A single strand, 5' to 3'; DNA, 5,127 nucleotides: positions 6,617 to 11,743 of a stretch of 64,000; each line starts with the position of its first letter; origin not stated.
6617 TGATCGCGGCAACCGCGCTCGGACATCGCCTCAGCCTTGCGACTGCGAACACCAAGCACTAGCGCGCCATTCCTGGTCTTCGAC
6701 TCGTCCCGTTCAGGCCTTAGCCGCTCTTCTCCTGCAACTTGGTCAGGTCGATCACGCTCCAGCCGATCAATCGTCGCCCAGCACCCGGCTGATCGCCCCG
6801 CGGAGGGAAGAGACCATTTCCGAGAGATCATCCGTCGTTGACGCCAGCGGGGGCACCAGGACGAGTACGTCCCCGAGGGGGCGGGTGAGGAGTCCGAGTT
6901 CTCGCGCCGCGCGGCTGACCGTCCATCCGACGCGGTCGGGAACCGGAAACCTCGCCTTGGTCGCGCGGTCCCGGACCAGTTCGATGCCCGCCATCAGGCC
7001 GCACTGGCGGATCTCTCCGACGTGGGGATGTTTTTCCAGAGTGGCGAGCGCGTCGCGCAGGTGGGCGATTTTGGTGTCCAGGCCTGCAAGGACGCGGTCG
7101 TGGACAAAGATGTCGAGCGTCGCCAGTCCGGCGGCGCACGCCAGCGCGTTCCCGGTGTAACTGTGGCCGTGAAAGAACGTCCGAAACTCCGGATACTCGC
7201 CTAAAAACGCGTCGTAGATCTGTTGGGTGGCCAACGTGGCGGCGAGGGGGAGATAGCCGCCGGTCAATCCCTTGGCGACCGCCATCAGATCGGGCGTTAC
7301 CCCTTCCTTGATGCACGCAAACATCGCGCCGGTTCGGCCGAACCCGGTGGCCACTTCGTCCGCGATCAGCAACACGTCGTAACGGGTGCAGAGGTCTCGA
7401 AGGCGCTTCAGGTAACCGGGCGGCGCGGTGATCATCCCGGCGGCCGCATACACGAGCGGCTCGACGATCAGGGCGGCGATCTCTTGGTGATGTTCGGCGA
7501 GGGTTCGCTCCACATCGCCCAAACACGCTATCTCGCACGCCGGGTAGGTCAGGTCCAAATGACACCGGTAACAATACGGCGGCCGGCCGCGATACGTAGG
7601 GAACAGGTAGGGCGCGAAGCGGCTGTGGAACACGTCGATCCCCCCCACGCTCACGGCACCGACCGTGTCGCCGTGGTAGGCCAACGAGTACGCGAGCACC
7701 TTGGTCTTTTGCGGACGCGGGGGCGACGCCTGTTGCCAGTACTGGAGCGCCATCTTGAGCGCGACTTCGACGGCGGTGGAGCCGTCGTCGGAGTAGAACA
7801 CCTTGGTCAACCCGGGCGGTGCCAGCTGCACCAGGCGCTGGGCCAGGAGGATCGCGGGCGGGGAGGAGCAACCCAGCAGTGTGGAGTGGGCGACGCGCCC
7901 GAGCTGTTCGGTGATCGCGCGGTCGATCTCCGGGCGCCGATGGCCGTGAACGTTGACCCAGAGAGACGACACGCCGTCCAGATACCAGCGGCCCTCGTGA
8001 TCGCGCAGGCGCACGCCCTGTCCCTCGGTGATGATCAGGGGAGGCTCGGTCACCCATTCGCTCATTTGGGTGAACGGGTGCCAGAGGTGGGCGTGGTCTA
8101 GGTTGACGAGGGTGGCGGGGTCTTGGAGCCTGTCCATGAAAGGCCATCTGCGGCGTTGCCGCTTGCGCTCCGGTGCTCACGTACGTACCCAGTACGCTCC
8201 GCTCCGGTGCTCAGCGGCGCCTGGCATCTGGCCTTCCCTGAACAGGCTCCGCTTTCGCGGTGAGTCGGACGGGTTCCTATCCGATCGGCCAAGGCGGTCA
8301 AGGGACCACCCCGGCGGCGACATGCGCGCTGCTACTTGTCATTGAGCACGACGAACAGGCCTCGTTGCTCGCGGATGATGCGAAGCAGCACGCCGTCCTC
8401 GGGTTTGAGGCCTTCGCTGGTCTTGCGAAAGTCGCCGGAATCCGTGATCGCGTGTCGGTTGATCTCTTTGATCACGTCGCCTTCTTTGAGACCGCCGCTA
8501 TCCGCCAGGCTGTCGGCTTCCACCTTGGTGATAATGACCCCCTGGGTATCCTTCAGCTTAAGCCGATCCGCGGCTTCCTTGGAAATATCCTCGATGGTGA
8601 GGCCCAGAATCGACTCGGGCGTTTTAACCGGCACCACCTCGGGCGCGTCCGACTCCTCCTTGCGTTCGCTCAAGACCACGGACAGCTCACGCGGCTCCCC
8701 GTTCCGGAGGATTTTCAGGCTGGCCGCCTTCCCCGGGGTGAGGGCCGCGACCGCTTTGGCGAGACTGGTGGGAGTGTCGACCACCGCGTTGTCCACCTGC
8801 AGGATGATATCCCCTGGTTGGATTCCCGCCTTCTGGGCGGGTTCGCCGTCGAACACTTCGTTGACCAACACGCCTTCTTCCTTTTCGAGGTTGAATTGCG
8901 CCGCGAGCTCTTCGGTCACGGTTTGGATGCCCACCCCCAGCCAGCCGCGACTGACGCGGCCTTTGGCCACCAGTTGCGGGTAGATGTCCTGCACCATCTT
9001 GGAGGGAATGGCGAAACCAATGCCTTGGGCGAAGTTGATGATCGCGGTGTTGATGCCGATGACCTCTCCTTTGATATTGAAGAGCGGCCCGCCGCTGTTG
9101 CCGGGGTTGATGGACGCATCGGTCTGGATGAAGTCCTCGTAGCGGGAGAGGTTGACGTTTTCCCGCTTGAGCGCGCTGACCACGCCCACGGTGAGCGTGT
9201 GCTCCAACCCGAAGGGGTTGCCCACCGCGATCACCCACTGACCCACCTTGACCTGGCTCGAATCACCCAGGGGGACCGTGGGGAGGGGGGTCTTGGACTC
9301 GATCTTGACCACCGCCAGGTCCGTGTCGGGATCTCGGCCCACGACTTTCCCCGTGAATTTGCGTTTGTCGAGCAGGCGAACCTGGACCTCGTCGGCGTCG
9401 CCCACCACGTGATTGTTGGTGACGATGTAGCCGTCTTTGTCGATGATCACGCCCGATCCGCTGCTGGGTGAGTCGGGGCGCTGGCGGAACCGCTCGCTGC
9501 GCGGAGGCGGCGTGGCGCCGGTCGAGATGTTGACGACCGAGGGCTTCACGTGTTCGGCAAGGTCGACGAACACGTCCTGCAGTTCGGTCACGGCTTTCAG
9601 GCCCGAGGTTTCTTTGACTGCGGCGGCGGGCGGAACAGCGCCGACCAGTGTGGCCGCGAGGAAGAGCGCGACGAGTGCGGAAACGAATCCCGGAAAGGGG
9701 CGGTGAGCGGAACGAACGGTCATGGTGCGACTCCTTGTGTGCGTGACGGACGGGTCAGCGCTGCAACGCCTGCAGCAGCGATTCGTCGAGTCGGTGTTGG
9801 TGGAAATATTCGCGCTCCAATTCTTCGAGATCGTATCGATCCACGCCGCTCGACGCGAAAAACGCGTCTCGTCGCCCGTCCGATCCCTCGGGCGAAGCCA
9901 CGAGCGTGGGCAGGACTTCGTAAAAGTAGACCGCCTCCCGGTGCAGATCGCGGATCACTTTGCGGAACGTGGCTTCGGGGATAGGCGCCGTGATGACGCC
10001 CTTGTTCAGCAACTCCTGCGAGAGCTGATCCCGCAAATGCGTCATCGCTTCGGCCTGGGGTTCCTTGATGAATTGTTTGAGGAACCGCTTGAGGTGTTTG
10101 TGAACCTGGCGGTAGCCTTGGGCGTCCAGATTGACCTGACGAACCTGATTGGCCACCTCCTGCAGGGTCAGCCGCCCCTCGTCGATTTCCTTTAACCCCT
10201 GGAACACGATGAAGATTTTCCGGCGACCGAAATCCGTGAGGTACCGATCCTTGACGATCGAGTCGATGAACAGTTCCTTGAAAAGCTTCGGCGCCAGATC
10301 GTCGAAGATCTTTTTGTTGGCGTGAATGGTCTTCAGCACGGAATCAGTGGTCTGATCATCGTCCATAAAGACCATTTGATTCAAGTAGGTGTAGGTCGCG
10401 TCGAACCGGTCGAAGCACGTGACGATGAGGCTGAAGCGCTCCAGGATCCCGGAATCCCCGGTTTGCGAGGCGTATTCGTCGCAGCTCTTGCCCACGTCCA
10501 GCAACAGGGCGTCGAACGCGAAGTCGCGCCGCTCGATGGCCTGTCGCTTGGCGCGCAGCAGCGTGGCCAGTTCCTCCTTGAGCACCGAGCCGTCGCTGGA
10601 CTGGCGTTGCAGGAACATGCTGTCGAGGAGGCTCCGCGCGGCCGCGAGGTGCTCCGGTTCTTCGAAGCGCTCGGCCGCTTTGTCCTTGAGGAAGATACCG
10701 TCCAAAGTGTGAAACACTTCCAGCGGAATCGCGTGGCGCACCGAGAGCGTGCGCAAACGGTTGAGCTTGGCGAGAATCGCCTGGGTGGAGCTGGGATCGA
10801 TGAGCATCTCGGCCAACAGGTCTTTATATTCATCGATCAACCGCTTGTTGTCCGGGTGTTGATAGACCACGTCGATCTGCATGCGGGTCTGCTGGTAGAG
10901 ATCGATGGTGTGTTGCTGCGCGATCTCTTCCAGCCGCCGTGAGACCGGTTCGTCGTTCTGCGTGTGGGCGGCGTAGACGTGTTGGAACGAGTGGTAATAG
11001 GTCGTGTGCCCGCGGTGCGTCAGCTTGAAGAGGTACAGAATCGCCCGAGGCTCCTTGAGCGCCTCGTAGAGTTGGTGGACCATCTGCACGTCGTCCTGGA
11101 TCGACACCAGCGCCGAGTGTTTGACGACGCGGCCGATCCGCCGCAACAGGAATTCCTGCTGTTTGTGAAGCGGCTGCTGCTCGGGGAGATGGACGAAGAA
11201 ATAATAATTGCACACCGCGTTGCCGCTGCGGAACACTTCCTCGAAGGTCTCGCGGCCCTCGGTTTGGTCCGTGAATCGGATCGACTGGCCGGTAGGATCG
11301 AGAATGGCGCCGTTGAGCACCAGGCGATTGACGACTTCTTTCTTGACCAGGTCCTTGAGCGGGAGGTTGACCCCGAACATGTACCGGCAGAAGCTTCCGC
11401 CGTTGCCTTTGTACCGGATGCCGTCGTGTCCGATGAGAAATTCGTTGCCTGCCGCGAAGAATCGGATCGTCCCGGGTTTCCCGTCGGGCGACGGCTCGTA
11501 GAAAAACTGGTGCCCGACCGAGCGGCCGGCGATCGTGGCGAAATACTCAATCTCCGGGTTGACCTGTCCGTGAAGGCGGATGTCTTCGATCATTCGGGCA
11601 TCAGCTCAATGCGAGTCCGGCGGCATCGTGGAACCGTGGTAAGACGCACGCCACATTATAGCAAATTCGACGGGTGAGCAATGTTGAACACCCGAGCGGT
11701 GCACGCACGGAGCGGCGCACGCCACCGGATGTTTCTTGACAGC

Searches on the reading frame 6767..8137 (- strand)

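Call 10: search_protein_families(library=ncbifam, proteins=[window:6767-8137:-], max_evalue=0.00001)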
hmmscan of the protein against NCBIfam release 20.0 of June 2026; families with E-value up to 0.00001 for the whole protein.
window:6767-8137:- (456 aa): 69 families (the best 25 are shown)
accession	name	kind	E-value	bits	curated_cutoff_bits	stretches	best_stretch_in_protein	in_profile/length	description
TIGR00508.1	bioA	equivalog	6.8e-157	522.4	405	1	18-449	1-418/419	adenosylmethionine--8-amino-7-oxononanoate transaminase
NF005443.0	PRK07030.1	equivalog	9.7e-141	469.4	729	1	10-445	7-440/451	adenosylmethionine--8-amino-7-oxononanoate transaminase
NF004624.0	PRK05964.1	equivalog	1.5e-133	445.4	494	1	8-450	4-423/427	adenosylmethionine--8-amino-7-oxononanoate transaminase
NF005683.0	PRK07481.1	subfamily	1.1e-109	367.5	575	1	10-452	6-450/453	hypothetical protein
NF005102.0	PRK06541.1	equivalog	2.5e-106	356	574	1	9-450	11-454/460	aspartate aminotransferase family protein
NF005447.0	PRK07036.1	equivalog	3.2e-103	345.9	618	1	7-452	10-455/468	aminotransferase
NF005682.0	PRK07480.1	subfamily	2e-100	336.6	510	1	8-451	11-451/459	aminotransferase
NF004767.0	PRK06105.1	subfamily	7.9e-97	324.7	517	1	9-452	7-450/460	aminotransferase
NF005685.0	PRK07483.1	equivalog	1.4e-96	324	485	1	33-453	13-439/444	aspartate aminotransferase family protein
NF005940.0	PRK07986.1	equivalog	5.3e-95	318.4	625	1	11-450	6-422/429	adenosylmethionine--8-amino-7-oxononanoate transaminase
NF052567.1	OmAmTferAptACaul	equivalog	5.7e-92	308.7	500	1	17-451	4-430/431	omega-aminotransferase AptA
NF005812.0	PRK07678.1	subfamily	1.4e-91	307.4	488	1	6-451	6-449/451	aminotransferase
NF004625.0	PRK05965.1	subfamily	5.4e-91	305.6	729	1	8-454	4-450/460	hypothetical protein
NF005684.0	PRK07482.1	subfamily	1.7e-89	300.5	687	1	8-454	6-457/464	hypothetical protein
NF005375.0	PRK06917.1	equivalog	2.9e-84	283.4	535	1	35-453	17-440/448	aspartate aminotransferase family protein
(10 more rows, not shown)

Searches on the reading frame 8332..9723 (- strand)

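Call 10: search_protein_families(library=ncbifam, proteins=[window:8332-9723:-], max_evalue=0.00001)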
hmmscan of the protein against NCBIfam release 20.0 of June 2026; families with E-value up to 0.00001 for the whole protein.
window:8332-9723:- (463 aa): 22 families
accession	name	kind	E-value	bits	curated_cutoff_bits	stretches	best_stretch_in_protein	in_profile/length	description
TIGR02037.1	degP_htrA_DO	subfamily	1.1e-136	456.2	416.2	1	53-459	4-433/434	Do family serine endopeptidase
NF041521.1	HhoA_HhoB_HtrA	equivalog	6.5e-103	344.5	450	2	86-351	56-331/335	HhoA/HhoB/HtrA family serine endopeptidase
NF047968.1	SerProtHtrA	equivalog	1.1e-92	311.2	470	2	33-350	33-356/357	serine protease HtrA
NF007526.1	PRK10139.1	equivalog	5.5e-91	305.5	756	1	87-460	91-455/456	serine endoprotease DegQ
TIGR02038.1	protease_degS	equivalog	3.3e-90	302.7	422.95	2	15-354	7-349/351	outer membrane-stress sensor serine endopeptidase DegS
NF008189.1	PRK10942.1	equivalog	5.5e-87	292.2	720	1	87-455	113-471/477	serine endoprotease DegP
NF008147.1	PRK10898.1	equivalog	2.1e-79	267.3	408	1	15-353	8-349/352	outer membrane-stress sensor serine endopeptidase DegS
NF040960.1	MamE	equivalog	7.8e-66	223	800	2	87-245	122-287/659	magnetosome formation protease MamE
NF050055.1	SerProtHtrAMycob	equivalog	5.2e-63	213.7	800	1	83-349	223-496/502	serine protease HtrA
NF053637.1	SerProtHtrAspr2045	equivalog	7.2e-53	179.9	650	1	82-353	98-388/394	serine protease HtrA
NF040961.1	MamO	equivalog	2.6e-25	88.8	800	1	54-252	77-268/648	magnetosome protein MamO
NF033740.0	MarP_fam_protase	equivalog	3.3e-23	82.3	250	1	57-247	191-373/390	MarP family serine protease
NF040965.1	MamP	equivalog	2.3e-14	53.7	300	1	260-349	112-200/290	magnetosome magnetite formation protein MamP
NF041199.1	trx7_PDZ_seleno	equivalog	7.2e-14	51.5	300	1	278-454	198-382/390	Trx7/PDZ domain-containing (seleno)protein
TIGR00054.1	TIGR00054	equivalog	1.5e-11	43.8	147.55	1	281-355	201-272/421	RIP metalloprotease RseP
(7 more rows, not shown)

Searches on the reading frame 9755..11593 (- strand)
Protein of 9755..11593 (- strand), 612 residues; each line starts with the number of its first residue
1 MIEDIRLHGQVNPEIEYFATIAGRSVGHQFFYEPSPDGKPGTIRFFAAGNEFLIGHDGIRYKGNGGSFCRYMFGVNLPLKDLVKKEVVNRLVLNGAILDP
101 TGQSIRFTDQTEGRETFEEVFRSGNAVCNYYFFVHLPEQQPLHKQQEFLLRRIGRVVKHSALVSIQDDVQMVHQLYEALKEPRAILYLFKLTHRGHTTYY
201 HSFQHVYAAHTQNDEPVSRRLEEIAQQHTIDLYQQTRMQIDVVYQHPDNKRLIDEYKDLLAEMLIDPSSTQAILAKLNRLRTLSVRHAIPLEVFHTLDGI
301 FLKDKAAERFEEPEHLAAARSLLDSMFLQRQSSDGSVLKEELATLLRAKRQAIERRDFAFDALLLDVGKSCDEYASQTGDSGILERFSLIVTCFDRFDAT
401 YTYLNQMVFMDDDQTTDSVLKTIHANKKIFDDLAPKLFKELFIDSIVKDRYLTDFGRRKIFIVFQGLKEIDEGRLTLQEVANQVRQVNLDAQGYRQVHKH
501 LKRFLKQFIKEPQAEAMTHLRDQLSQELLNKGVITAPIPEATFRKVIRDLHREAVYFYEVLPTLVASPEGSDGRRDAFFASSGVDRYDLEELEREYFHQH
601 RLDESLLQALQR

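Call 10: search_protein_families(library=ncbifam, proteins=[window:9755-11593:-], max_evalue=0.00001)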
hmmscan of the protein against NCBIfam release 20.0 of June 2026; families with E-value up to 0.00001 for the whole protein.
window:9755-11593:- (612 aa): 1 family
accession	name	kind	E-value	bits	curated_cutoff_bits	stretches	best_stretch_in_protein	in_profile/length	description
TIGR04442.1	TIGR04442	hypoth_equivalog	2.8e-175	584.4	150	1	4-610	2-606/608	TIGR04442 family protein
